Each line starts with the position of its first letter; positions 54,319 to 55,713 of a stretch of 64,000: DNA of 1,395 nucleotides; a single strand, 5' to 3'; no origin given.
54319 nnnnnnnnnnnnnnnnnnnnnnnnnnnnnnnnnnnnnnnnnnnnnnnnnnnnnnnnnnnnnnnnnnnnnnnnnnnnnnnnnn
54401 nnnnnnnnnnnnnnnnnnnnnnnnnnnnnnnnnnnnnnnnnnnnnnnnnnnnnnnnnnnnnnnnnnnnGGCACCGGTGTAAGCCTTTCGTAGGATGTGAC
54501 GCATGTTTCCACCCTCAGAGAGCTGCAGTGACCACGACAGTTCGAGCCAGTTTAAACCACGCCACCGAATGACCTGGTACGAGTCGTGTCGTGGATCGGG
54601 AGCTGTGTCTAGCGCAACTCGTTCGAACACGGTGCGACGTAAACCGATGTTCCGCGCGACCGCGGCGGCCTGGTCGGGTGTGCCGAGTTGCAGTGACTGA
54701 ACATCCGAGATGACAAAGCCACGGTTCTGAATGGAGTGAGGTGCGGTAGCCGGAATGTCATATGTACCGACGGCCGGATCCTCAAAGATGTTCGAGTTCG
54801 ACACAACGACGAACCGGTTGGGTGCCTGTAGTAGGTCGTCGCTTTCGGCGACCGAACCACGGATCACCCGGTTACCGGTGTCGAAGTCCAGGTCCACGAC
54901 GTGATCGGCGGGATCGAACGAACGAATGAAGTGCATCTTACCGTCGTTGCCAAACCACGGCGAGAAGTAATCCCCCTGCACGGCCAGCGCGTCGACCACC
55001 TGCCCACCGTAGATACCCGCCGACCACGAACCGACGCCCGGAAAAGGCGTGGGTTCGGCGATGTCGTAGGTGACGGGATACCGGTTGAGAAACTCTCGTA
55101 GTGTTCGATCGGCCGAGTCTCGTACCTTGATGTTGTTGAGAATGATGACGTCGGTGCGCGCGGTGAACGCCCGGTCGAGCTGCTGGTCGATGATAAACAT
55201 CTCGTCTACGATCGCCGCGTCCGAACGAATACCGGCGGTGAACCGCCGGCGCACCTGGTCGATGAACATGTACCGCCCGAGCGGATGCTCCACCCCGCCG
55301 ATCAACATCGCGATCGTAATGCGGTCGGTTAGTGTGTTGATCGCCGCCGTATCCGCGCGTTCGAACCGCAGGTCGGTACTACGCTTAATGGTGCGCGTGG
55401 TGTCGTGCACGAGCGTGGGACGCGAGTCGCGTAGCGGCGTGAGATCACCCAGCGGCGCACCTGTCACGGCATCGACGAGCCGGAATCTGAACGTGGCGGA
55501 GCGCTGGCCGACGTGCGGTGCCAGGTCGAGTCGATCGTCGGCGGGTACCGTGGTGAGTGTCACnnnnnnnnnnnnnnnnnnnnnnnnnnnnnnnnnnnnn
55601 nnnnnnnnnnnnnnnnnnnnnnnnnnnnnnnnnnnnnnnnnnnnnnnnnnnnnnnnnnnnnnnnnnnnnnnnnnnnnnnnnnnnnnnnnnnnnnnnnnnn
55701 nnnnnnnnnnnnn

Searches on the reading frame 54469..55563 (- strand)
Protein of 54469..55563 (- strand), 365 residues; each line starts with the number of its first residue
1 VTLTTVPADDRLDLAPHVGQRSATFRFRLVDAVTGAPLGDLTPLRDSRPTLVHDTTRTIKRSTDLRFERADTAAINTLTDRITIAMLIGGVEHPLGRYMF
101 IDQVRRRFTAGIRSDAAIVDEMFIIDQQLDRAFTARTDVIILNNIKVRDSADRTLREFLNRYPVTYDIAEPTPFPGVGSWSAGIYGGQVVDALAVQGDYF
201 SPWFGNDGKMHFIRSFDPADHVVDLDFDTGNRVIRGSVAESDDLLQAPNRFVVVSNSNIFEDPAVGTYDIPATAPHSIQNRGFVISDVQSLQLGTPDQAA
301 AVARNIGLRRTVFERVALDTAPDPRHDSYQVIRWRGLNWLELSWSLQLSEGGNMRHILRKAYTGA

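Call 35: search_protein_families(library=phrogs, proteins=[window:54469-55563:-], max_evalue=0.001)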
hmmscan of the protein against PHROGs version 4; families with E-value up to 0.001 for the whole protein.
window:54469-55563:- (365 aa): 1 family
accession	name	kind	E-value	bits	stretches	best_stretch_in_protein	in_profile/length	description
phrog_1887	-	tail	8e-05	22.8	1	202-360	487-654/670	tail protein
